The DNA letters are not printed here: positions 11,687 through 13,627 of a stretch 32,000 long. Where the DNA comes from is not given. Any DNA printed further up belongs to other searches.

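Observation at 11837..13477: Orphan NuoC-NuoD fusion that has lost the Ni-Fe ligands and sits among non-respiratory genes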

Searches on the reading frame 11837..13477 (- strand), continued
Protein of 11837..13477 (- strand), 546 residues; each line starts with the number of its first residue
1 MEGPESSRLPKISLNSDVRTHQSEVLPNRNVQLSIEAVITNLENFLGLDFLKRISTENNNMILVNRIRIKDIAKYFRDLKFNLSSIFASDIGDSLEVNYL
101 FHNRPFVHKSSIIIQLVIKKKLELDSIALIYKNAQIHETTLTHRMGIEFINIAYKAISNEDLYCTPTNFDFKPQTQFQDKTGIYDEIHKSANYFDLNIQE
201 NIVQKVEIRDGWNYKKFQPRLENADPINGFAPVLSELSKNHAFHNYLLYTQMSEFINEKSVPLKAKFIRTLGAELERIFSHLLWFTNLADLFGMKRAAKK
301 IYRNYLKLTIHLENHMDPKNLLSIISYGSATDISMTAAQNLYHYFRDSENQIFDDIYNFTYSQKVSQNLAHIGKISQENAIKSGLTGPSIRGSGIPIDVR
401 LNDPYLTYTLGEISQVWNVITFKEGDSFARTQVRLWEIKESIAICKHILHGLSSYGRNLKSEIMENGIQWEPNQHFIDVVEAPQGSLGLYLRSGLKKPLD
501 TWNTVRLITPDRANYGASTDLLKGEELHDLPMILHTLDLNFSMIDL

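Call 25: search_solved_structures(query=A1, max_evalue=0.001, show_alignments=5)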
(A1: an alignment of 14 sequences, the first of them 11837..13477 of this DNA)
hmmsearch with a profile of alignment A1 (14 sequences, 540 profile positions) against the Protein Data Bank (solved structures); distinct sequences matched with E-value up to 0.001: 57.
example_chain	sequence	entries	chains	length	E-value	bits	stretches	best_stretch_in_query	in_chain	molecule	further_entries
7q5y_B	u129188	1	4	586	3.9e-34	121.5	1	229-475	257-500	NADH-quinone oxidoreductase subunit C/D 2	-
7eu3_H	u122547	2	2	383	1.2e-33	119.9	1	243-533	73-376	NAD(P)H-quinone oxidoreductase subunit H, chloroplastic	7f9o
8ba0_D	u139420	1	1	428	2.8e-33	118.8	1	221-539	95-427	Complex I-49kD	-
8b9z_D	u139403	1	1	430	2.8e-33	118.7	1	221-539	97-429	Complex I-49kD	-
8esw_S2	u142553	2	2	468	3.9e-33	118.2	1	221-539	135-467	Complex I-49kD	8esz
7arc_D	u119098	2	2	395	6.9e-33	117.4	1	194-539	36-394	ND7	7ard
7wfg_H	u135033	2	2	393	1.7e-32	116.1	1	246-533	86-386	NAD(P)H-quinone oxidoreductase subunit H, chloroplastic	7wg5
6hum_H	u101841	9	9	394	1.8e-32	116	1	244-533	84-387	NAD(P)H-quinone oxidoreductase subunit H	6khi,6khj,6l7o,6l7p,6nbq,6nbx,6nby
9f5x_E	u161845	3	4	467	1.2e-30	110.1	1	194-539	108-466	NADH:ubiquinone oxidoreductase 49 kD subunit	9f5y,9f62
6u8y_L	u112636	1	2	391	7.7e-30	107.4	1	240-532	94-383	NADH dehydrogenase subunit D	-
6g2j_D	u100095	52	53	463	2.1e-29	105.9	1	225-539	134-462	NADH dehydrogenase [ubiquinone] iron-sulfur protein 2, mitochondrial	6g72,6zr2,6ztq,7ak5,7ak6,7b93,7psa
5xtb_Q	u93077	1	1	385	3.5e-29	105.2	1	225-538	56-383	NADH dehydrogenase [ubiquinone] iron-sulfur protein 2, mitochondrial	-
7vbn_Q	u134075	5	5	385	3.5e-29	105.2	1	225-538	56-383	NADH dehydrogenase [ubiquinone] iron-sulfur protein 2, mitochondrial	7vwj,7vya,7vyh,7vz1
7vb7_Q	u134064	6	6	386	3.6e-29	105.2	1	225-538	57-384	NADH dehydrogenase [ubiquinone] iron-sulfur protein 2, mitochondrial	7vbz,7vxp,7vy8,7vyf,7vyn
9grx_H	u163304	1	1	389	4.8e-29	104.8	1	246-533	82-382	NAD(P)H-quinone oxidoreductase subunit H, chloroplastic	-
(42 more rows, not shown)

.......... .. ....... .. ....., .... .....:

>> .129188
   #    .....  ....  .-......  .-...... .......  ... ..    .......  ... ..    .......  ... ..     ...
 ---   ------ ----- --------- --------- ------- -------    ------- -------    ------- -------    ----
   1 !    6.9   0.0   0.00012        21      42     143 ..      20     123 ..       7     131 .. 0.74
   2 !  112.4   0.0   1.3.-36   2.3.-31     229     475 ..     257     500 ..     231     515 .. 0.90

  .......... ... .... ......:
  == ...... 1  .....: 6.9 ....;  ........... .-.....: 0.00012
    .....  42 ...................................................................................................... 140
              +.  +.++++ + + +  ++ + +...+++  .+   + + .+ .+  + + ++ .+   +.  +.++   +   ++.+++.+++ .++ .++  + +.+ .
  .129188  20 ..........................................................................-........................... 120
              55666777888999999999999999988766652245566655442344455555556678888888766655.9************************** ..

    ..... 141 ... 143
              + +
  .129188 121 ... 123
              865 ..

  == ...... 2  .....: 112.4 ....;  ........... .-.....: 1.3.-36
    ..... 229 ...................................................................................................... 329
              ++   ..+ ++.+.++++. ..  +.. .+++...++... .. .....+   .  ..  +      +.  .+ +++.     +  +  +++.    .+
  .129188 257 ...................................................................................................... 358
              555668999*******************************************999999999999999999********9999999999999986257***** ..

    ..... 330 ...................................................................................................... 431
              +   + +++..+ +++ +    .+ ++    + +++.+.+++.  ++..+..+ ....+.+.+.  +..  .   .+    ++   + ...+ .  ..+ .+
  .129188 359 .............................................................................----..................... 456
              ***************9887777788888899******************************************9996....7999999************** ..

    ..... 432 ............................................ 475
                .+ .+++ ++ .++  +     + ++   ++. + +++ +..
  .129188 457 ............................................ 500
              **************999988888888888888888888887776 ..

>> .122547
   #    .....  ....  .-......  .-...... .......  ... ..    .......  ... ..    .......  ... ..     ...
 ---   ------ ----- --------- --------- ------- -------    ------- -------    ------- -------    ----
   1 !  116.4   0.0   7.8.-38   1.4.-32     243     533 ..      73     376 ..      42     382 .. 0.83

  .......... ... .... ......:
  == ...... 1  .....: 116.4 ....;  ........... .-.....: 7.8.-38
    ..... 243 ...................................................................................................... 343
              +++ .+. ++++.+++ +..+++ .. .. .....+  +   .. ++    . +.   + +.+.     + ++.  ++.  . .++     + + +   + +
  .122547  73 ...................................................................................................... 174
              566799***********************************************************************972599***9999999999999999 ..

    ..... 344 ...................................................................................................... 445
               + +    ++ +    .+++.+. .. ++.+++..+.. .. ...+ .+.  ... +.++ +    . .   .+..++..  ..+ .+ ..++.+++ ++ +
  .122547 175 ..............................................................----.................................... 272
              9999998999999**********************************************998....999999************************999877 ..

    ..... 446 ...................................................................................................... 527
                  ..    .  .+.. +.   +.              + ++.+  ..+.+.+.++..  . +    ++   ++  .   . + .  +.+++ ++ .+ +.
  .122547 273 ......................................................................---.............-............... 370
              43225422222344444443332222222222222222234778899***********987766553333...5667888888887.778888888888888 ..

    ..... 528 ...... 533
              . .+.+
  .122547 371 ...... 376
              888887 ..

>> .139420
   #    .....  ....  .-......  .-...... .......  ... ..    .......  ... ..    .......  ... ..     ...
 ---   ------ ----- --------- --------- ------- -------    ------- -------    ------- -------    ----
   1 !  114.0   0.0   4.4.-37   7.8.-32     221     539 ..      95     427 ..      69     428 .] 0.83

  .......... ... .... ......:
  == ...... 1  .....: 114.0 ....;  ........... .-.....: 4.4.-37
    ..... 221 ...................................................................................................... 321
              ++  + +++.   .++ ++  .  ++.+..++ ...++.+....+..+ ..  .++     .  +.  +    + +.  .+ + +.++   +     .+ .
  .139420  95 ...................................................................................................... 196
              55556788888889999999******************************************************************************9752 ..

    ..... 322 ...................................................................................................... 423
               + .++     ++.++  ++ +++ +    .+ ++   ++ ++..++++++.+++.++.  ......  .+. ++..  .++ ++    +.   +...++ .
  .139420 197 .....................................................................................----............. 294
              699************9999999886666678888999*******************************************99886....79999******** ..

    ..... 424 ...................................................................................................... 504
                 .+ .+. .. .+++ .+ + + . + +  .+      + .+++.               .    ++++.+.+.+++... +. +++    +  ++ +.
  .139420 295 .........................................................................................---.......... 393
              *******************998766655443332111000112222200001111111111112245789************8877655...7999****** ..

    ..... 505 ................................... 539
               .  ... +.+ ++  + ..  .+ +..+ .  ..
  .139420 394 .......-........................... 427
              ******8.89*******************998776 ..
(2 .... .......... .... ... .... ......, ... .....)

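Call 27: search_protein_families(library=ncbifam, proteins=[window:11837-13477:-], max_evalue=0.01)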
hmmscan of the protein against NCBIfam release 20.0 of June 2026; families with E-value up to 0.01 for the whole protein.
window:11837-13477:- (546 aa): 11 families
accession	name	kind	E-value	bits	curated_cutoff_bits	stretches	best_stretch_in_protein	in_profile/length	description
NF004739.1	PRK06075.1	equivalog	4.5e-36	124.4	360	1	196-545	20-383/384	NADH-quinone oxidoreductase subunit D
NF040602.1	F420_dehyd_FpoD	exception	4e-28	98.5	600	1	194-542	25-368/372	F420H2 dehydrogenase subunit FpoD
TIGR01962.1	NuoD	equivalog_domain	6.9e-28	97.6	459.35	1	230-452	55-274/386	NADH dehydrogenase (quinone) subunit D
NF008974.0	PRK12322.1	equivalog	8.8e-28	97.3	522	1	242-545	71-365/366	NADH-quinone oxidoreductase subunit D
NF005649.0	PRK07415.1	equivalog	5.3e-23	81.7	583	1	230-465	63-297/394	NAD(P)H-quinone oxidoreductase subunit H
NF009808.0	PRK13292.1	equivalog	2.8e-19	68.5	1156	1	227-457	457-683/791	NADH-quinone oxidoreductase subunit B/C/D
NF008728.0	PRK11742.1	equivalog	4.2e-15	55.1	840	1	247-452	284-486/598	NADH-quinone oxidoreductase subunit C/D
TIGR01961.1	NuoC_fam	subfamily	0.00029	21.3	122.45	1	68-151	9-96/122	NADH (or F420H2) dehydrogenase, subunit C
NF040611.1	F420_dehyd_FpoC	exception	0.0041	17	220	1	57-151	26-123/158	F420H2 dehydrogenase subunit FpoC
NF004737.0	PRK06074.2-4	equivalog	0.0081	16.1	144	0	60-151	14-102/150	NADH-quinone oxidoreductase subunit C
NF006304.0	PRK08491.1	equivalog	0.0097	15.5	228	0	57-154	56-155/263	NADH-quinone oxidoreductase subunit C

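Call 36: find_homologous_proteins(query=A1, max_evalue=1e-10)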
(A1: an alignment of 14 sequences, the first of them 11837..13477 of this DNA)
Query A1 (14 sequences) (546 aa, profile of the alignment): 22 proteins with E <= 1e-10 among 5877 candidates.
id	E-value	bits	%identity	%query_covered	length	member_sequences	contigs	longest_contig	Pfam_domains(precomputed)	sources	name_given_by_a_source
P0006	3.2e-247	840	40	96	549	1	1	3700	PF00329.26,PF00346.25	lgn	-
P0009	8.6e-243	825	39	96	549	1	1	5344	PF00329.26,PF00346.25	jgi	-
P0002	1.8e-240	818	76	100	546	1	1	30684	PF00346.25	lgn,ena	-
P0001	6.9e-240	816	98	100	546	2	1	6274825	PF00329.26,PF00346.25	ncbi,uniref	ncbi:NADH-quinone oxidoreductase subunit C [Candidatus Lokiarchaeum ossiferum]|uniref:NADH-quinone o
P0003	6.3e-237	806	65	100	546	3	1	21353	PF00346.25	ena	-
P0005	1.7e-233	794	42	95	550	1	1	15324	PF00329.26,PF00346.25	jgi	jgi:NADH-quinone oxidoreductase subunit D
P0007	1.1e-230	785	43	96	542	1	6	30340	PF00346.25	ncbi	ncbi:MAG: hypothetical protein ACTSWX_03545 [Promethearchaeota archaeon]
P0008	4.1e-229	780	41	98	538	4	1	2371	PF00346.25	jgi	-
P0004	7.2e-229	779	46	97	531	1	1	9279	PF00329.26,PF00346.25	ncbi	-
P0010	2.9e-225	767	38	95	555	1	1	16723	PF00329.26,PF00346.25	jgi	jgi:NADH-quinone oxidoreductase subunit D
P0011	7.0e-223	759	37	92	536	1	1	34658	PF00329.26,PF00346.25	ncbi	-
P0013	5.1e-211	720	32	94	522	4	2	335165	PF00374.25,PF00346.25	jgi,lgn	jgi:NADH:ubiquinone oxidoreductase subunit D/Ni,Fe-hydrogenase III component G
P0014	9.4e-201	686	33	94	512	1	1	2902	PF00374.25,PF00346.25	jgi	-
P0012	1.9e-182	626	42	70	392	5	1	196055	PF00346.25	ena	-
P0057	5.1e-95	337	45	52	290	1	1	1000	PF00346.25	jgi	-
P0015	1.2e-36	145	29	59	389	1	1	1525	PF00346.25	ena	-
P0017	1.2e-35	142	26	55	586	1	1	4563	PF00329.26,PF00346.25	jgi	-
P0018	2.2e-25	108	24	64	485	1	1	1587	PF00346.25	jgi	-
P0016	1.2e-24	105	28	59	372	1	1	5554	PF00346.25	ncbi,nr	ncbi:MAG: NADH-quinone oxidoreductase subunit D [Syntrophales bacterium]|nr:NADH-quinone oxidoreduct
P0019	1.2e-20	92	26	57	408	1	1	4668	PF00346.25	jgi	-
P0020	3.2e-20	91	23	64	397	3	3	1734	PF00346.25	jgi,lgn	-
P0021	7.5e-18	83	24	54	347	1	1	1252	PF00346.25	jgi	-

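Call 50: predict_structure(alignment_id=A3)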
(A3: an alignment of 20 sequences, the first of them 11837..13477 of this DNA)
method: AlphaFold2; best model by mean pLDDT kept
length: 546 residues; sequences in the alignment: 20
mean_pLDDT: 84.1   pTM: 0.87
mean pLDDT of the five models: 84.1, 83.9, 82.9, 82.7, 82.3
residues with pLDDT >= 90: 250; 70-90: 229; 50-70: 37; < 50: 30
segments of 3 or more residues with pLDDT < 50: 1-24, 27-30
pLDDT, mean of each block of 10 residues (from residue 1): 34 30 43 73 76 73 89 89 90 90 78 90 87 90 87 54 82 67 73 88 90 81 84 82 91 87 94 95 93 92 93 86 88 93 96 97 96 92 90 90 83 88 96 97 96 88 69 88 92 87 90 91 93 91 84
secondary structure, 60 per line:
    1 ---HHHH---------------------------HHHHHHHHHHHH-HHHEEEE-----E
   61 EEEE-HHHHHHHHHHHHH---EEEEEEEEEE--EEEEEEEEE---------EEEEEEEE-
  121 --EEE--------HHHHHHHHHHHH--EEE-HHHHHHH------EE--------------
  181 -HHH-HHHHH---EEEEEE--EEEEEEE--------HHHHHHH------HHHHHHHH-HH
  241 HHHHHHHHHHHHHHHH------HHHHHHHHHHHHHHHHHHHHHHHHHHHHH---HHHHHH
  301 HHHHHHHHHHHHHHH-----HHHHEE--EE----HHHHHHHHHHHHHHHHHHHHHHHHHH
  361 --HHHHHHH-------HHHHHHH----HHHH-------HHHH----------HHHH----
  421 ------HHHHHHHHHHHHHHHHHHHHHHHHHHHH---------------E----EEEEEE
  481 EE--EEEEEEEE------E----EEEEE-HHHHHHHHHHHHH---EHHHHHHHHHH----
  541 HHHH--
elements in order: H4-7 H35-46 E51-54 E60-64 H66-78 E82-91 E94-102 E112-119 E123-125 H134-145 E148-150 H152-158 H186-190 E194-199 E202-208 H217-223 H230-237 H239-256 H263-291 H295-315 H321-324 H335-360 H363-369 H377-383 H388-391 H399-402 H413-416 H427-454 E475-482 E485-492 E504-508 H510-522 H527-536 H541-544

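Call 52: fold_search(model_id=the predicted structure, library=pdb)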
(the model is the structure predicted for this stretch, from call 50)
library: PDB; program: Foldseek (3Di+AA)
matches with E <= 10: 853; with E <= 0.001: 259
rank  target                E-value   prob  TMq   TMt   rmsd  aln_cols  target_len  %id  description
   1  7z0s_E                5.3e-23  1.00  0.76  0.78   7.3       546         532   17  Structure of the Escherichia coli formate hydrogenlyase complex (anaerobic preparation, without formate dehydrogenase  (released 2022-09-28)
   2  7q5y_B                5.6e-23  1.00  0.75  0.70   8.6       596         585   18  Structure of NADH:ubichinon oxidoreductase (complex I) of the hyperthermophilic eubacterium Aquifex aeolicus (released 2022-11-16)
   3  7z7r_C                1.9e-21  1.00  0.75  0.70   7.4       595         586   16  Complex I from E. coli, LMNG-purified, Apo, Open-ready state (released 2022-09-21)
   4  7p7j_C                3.6e-21  1.00  0.76  0.71   5.1       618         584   14  Complex I from E. coli, DDM/LMNG-purified, with DQ, Open state (released 2022-09-21)
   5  7zci_C                5.1e-21  1.00  0.73  0.70   8.5       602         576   15  Complex I from E. coli, LMNG-purified, under Turnover at pH 6, Resting state (released 2022-09-21)
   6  7z7v_C                6.2e-21  1.00  0.76  0.70   6.1       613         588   15  Complex I from E. coli, LMNG-purified, under Turnover at pH 6, Open-ready state (released 2022-09-21)
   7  7z84_C                6.5e-21  1.00  0.75  0.70   7.3       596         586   16  Complex I from E. coli, DDM/LMNG-purified, under Turnover at pH 8, Open-ready state (released 2022-09-21)
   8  7p63_C                7.2e-21  1.00  0.75  0.70   7.2       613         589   15  Complex I from E. coli, DDM/LMNG-purified, under Turnover at pH 6, Closed state (released 2022-09-21)
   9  7p7l_C                7.6e-21  1.00  0.74  0.70   8.3       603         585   15  Complex I from E. coli, DDM/LMNG-purified, with NADH and FMN, Open state (released 2022-09-21)
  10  7z7t_C                9.7e-21  1.00  0.75  0.70   5.1       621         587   14  Complex I from E. coli, LMNG-purified, under Turnover at pH 6, Open state (released 2022-09-21)
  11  9q8i_C                1.3e-20  1.00  0.75  0.70   7.7       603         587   16  Cryo-EM structure of E. coli complex I variant V96P/N142M (NuoE) (released 2025-11-05)
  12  7p7k_C                1.6e-20  1.00  0.72  0.69   8.1       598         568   14  Complex I from E. coli, DDM/LMNG-purified, with DQ, Resting state (released 2022-09-21)
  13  7p64_C                2.6e-20  1.00  0.75  0.70   5.6       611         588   15  Complex I from E. coli, DDM/LMNG-purified, under Turnover at pH 6, Open state (released 2022-09-21)
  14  7p69_C                8.4e-20  1.00  0.71  0.68   8.7       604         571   15  Complex I from E. coli, DDM/LMNG-purified, under Turnover at pH 6, Resting state (released 2022-09-21)
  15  7p61_C                1.3e-19  1.00  0.74  0.71   8.1       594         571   16  Complex I from E. coli, DDM-purified, with NADH, Resting state (released 2022-09-21)
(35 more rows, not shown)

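Call 62: find_related_loci(query=A1, collection=metagenome_contigs, flank=8000)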
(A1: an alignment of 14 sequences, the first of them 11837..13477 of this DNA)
Query A1 (546 aa) in metagenome_contigs; peptide patterns used: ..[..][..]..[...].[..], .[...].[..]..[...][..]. (x = any residue, [..] = any of these).
154 stretches matched a pattern; 2 encode a relative of the query (tblastn E <= 1e-3); 2 distinct loci.
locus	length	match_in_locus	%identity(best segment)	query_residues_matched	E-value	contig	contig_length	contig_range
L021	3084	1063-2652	42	22-546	4e-138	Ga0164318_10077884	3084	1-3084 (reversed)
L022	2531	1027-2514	32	28-517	3e-89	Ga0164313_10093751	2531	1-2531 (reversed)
